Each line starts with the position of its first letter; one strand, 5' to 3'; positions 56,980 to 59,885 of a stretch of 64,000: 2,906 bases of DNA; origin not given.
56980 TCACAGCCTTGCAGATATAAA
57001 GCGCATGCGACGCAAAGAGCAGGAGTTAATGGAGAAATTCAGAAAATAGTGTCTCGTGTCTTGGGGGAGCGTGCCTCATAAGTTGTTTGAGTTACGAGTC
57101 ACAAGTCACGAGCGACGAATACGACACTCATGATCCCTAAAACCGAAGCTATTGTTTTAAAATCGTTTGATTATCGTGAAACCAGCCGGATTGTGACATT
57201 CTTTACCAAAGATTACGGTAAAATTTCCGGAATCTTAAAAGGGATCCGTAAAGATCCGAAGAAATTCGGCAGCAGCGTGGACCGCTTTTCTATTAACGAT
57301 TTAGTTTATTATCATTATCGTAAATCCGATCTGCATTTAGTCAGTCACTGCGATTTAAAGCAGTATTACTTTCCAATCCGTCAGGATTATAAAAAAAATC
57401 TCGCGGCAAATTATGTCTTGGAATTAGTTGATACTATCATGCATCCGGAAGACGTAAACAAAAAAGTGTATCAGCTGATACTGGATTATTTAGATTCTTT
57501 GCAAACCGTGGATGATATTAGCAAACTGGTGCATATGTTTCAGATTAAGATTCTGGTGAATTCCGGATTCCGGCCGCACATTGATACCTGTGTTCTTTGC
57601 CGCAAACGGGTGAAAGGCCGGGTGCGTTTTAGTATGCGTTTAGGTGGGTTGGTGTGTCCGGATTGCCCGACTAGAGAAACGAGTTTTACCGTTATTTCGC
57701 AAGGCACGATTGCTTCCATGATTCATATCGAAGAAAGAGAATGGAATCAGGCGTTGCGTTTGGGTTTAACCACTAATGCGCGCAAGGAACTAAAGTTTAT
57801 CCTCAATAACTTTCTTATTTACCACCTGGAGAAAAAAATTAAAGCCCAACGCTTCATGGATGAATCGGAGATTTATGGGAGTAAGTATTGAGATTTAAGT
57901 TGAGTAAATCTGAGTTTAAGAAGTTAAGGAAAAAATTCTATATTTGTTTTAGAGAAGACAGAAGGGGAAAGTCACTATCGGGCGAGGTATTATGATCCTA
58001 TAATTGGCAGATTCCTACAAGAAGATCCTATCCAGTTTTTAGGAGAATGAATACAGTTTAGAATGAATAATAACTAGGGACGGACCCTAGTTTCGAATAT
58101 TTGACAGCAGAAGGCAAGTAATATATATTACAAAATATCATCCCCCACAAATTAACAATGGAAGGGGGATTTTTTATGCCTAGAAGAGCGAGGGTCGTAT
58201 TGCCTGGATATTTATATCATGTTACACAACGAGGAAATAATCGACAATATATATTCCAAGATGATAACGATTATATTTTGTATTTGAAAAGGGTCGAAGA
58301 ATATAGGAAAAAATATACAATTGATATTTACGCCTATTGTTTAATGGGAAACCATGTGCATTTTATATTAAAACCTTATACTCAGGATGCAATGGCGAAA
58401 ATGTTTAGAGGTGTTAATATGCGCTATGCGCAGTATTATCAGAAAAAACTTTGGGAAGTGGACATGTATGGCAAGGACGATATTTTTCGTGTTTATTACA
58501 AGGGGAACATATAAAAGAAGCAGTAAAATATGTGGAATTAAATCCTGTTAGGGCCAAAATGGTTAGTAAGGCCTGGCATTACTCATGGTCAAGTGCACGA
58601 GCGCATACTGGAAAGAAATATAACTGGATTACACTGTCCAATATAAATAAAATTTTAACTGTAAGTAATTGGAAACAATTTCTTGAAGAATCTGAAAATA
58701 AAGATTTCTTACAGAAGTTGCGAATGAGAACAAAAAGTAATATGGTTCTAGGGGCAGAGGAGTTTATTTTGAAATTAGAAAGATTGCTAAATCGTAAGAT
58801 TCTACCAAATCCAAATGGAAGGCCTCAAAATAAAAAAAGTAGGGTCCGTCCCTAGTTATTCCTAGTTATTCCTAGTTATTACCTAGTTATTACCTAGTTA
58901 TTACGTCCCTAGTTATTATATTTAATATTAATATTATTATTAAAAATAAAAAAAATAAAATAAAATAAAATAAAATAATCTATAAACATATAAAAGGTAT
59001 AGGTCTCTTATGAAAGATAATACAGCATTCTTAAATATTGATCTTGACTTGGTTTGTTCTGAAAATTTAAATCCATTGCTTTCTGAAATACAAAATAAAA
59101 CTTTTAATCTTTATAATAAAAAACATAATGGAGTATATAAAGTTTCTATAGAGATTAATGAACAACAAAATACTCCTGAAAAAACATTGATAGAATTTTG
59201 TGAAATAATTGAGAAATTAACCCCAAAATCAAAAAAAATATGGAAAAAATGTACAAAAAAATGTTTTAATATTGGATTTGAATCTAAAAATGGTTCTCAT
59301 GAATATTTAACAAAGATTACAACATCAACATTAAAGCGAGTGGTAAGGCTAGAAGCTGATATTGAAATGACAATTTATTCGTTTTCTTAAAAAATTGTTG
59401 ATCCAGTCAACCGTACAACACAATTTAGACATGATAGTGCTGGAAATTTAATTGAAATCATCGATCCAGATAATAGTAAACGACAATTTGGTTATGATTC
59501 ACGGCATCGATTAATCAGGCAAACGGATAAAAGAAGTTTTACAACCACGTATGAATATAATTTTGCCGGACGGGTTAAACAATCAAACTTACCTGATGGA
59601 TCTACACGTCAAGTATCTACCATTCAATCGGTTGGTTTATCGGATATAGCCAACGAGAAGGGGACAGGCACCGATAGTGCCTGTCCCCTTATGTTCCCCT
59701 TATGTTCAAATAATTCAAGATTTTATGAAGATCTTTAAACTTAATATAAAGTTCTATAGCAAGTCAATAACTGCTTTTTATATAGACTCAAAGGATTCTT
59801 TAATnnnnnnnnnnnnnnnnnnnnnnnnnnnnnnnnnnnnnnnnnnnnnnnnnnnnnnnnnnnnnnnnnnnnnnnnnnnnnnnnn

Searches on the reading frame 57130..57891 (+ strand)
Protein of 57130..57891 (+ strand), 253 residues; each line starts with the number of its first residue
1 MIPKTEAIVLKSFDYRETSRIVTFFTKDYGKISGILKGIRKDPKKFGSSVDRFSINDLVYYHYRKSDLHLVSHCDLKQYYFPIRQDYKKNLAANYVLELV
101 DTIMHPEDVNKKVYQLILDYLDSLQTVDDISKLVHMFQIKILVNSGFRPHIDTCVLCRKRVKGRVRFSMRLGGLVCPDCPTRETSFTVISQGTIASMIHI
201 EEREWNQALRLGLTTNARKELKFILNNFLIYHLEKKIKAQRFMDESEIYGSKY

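Call 23: search_protein_families(library=pfam, proteins=[window:57130-57891:+], max_evalue=0.01)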
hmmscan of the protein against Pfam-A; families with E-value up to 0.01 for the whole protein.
window:57130-57891:+ (253 aa): 2 families
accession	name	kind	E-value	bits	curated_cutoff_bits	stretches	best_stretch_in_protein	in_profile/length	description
PF02565.21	RecO_C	-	2.6e-23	82.9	22.1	1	84-240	1-156/157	Recombination protein O C terminal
PF11967.14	RecO_N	-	3.4e-20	72.3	27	1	4-79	5-79/80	Recombination protein O N terminal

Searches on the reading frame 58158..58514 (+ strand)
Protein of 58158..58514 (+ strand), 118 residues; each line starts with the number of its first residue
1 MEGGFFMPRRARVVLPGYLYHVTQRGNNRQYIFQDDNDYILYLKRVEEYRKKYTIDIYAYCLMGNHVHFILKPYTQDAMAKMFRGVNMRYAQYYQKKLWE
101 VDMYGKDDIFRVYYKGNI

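Call 23: search_protein_families(library=pfam, proteins=[window:58158-58514:+], max_evalue=0.01)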
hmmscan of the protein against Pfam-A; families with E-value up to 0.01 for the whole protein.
window:58158-58514:+ (118 aa): 1 family
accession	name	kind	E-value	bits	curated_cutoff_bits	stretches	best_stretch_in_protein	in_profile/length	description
PF01797.21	Y1_Tnp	-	3e-10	40.7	23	1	19-102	6-88/121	Transposase IS200 like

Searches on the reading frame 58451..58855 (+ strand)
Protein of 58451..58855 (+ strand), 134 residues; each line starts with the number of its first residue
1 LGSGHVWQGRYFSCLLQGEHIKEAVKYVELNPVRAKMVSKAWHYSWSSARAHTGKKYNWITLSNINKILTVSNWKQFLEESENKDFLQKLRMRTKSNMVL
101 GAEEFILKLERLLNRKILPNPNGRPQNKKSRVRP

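Call 23: search_protein_families(library=pfam, proteins=[window:58451-58855:+], max_evalue=0.01)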
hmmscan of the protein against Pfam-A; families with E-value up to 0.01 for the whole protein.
window:58451-58855:+ (134 aa): 0 families

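Call 51: search_protein_families(library=padloc, proteins=[window:58451-58855:+], max_evalue=0.001)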
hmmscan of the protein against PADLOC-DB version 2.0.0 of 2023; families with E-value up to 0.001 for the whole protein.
window:58451-58855:+ (134 aa): 0 families

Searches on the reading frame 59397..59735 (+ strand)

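Call 23: search_protein_families(library=pfam, proteins=[window:59397-59735:+], max_evalue=0.01)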
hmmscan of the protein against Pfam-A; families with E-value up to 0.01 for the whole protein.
seq(113 aa): 1 family
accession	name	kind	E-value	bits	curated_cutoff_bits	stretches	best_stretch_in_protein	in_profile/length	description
PF05593.20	RHS_repeat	-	7.4e-14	52.2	22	2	33-70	1-38/38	RHS Repeat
